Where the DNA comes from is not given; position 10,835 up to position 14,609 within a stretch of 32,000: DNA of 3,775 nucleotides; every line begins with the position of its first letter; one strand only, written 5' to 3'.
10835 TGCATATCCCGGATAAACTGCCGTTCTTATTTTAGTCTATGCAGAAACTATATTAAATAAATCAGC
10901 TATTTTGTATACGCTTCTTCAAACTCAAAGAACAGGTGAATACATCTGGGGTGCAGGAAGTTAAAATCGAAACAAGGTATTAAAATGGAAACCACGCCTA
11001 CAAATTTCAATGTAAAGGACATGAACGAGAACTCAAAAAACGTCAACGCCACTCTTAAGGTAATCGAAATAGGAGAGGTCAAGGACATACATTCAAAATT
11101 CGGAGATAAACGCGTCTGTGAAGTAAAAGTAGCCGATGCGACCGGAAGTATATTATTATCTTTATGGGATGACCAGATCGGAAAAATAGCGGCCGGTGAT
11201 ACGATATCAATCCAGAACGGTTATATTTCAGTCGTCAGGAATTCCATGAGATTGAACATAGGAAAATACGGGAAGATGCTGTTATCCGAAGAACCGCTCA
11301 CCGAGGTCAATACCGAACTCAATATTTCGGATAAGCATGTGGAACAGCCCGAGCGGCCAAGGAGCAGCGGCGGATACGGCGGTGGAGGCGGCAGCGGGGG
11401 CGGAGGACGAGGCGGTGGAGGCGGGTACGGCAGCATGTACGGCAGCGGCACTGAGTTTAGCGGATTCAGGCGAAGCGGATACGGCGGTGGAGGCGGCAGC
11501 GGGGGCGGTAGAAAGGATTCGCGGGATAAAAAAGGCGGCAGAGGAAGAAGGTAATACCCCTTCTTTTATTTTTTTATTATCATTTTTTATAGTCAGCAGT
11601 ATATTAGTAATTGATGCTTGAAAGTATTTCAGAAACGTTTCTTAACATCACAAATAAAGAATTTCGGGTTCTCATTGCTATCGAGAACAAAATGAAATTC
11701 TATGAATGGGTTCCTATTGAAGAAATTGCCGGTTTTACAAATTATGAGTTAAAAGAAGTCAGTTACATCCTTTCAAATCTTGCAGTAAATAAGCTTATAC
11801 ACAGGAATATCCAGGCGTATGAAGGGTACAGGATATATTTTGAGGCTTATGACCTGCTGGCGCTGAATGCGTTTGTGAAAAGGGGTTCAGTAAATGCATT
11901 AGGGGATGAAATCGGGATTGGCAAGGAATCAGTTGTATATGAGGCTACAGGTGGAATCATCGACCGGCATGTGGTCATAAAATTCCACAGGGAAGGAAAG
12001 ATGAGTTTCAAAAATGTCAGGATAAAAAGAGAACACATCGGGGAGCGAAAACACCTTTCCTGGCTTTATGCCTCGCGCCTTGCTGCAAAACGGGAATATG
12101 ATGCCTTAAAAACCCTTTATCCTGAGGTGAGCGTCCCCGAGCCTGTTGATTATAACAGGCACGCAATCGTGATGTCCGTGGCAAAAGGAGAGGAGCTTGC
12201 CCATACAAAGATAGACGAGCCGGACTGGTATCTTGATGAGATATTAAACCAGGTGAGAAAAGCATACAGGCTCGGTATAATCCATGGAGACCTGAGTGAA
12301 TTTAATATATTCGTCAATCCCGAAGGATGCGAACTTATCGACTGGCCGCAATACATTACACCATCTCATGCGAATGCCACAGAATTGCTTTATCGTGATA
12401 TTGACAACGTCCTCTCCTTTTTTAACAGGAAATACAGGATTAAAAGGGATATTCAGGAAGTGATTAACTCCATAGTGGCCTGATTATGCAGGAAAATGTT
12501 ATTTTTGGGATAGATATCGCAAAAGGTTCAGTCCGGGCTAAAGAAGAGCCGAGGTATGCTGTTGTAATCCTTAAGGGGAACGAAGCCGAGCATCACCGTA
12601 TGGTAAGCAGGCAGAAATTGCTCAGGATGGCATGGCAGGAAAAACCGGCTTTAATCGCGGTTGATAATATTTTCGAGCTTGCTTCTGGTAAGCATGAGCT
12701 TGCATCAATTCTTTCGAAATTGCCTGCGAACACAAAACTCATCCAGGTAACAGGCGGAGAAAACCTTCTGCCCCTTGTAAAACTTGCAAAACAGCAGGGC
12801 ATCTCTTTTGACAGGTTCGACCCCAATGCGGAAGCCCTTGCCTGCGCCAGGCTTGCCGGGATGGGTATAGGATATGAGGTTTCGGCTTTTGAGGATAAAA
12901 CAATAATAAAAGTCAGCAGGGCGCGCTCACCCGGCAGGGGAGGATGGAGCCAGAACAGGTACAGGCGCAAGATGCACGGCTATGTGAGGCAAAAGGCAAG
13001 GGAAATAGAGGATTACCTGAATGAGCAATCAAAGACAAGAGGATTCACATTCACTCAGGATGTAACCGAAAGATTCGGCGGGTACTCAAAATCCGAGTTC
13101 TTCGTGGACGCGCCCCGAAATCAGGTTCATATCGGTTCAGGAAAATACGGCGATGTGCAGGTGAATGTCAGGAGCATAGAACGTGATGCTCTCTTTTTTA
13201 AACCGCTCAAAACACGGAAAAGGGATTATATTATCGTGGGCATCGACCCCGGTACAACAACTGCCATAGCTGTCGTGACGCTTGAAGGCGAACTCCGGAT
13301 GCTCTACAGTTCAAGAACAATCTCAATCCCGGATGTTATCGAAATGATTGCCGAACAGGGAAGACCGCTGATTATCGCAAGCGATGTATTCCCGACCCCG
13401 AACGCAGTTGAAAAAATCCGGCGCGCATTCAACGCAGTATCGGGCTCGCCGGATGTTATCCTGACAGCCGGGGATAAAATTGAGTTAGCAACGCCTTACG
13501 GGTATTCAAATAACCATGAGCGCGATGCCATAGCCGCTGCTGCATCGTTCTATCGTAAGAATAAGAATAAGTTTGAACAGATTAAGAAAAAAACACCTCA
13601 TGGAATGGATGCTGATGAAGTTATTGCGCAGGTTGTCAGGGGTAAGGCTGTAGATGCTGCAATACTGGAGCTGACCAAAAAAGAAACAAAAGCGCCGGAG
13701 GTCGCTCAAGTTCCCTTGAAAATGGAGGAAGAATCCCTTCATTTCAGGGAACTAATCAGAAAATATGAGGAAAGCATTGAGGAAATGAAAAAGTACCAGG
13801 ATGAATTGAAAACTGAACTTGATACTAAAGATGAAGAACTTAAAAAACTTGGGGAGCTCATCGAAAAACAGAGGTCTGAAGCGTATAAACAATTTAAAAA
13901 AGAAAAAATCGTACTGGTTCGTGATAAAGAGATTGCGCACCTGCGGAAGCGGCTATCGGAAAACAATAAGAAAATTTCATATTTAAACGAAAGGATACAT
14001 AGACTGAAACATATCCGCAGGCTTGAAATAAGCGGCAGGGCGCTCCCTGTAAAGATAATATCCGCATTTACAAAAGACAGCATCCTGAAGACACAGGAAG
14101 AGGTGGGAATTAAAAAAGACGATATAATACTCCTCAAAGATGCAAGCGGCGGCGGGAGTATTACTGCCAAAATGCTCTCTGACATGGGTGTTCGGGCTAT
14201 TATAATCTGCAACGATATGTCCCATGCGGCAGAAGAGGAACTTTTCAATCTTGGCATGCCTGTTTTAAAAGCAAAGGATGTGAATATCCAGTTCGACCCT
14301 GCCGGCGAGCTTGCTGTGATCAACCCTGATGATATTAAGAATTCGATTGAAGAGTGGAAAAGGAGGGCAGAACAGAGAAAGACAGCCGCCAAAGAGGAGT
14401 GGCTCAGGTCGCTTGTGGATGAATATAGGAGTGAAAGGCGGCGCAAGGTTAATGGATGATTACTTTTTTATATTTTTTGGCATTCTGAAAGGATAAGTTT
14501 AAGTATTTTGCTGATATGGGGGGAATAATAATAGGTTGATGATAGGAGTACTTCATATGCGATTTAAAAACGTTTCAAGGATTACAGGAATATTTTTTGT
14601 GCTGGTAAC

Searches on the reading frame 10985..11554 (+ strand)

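Call 8: search_protein_families(library=pfam, proteins=[window:10985-11554:+], max_evalue=0.001)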
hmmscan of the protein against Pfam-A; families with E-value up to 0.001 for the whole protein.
window:10985-11554:+ (189 aa): 1 family
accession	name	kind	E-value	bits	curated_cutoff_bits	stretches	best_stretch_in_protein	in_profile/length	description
PF21473.3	Ssb-like_OB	-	3.6e-12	46.8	24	1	19-98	7-95/97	Single-stranded DNA binding protein Ssb-like, OB fold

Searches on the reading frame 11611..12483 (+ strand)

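Call 9: search_protein_families(library=pfam, proteins=[window:11611-12483:+], max_evalue=0.001)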
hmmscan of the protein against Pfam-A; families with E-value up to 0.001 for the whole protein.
window:11611-12483:+ (290 aa): 4 families
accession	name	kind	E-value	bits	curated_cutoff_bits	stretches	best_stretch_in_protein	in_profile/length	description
PF01163.29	RIO1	-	5e-46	157.1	22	1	109-282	2-185/187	RIO domain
PF09202.17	Rio2_N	-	9.4e-25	87.2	27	1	12-91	3-82/82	Rio2, N-terminal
PF01636.29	APH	-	3.1e-05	24.3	23.2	0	201-245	147-194/239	Phosphotransferase enzyme family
PF21984.2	DnaD_N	-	0.0002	21.9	27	1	11-85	12-86/101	DnaD N-terminal domain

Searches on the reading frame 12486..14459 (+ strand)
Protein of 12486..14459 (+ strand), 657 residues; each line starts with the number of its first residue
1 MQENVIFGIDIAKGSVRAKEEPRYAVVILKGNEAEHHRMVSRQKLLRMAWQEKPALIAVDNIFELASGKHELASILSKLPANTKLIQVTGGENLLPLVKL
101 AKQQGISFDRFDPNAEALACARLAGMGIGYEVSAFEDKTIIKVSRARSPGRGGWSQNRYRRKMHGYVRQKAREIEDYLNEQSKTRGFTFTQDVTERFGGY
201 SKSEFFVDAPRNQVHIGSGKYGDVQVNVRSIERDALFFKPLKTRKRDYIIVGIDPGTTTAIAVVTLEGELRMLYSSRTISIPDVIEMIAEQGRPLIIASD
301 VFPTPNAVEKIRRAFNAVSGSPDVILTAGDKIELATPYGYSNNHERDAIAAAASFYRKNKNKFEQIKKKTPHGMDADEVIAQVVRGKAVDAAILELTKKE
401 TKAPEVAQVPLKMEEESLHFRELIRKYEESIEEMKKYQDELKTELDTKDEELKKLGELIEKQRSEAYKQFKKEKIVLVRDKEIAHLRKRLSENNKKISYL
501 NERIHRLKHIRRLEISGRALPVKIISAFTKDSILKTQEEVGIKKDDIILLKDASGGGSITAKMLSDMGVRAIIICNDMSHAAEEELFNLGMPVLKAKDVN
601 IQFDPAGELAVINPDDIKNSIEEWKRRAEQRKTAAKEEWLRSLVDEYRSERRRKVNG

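Call 9: search_protein_families(library=pfam, proteins=[window:12486-14459:+], max_evalue=0.001)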
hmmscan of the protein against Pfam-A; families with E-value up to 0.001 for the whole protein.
window:12486-14459:+ (657 aa): 1 family
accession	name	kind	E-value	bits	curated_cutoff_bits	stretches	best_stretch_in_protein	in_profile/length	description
PF04312.18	DUF460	-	1.1e-44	151.8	28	1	221-352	4-135/135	Protein of unknown function (DUF460)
